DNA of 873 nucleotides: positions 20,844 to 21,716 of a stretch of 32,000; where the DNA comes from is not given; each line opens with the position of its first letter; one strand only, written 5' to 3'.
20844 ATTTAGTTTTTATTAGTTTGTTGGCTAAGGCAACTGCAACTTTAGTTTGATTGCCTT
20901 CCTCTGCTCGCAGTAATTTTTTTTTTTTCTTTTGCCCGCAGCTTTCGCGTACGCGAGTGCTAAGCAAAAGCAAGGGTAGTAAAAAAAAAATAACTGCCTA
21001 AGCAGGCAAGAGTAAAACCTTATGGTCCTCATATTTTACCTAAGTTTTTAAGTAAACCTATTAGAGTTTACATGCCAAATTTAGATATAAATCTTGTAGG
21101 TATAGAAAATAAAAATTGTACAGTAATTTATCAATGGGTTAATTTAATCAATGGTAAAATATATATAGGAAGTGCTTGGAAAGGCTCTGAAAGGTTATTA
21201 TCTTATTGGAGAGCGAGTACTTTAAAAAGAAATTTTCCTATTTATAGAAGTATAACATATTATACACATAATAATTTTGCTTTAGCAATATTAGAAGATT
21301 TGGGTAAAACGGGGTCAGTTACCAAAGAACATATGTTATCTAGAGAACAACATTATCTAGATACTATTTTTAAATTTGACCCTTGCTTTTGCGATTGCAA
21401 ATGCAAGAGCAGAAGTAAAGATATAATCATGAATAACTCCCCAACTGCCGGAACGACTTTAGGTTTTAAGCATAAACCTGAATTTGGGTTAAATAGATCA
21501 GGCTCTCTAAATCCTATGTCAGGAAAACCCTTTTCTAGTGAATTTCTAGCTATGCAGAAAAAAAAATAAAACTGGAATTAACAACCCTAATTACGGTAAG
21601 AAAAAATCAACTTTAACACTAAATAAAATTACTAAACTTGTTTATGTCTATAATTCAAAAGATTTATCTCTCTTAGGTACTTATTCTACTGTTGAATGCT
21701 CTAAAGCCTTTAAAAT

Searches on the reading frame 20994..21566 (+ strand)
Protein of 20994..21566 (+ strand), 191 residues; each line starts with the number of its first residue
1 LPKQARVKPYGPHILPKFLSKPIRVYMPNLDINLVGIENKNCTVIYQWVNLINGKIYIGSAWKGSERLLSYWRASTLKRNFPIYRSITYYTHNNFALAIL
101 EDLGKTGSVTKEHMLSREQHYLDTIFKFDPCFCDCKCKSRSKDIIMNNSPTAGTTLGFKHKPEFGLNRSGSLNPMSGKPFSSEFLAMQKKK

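Call 11: search_protein_families(library=pfam, proteins=[window:20994-21566:+])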
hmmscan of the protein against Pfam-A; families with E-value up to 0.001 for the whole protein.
seq(191 aa): 0 families
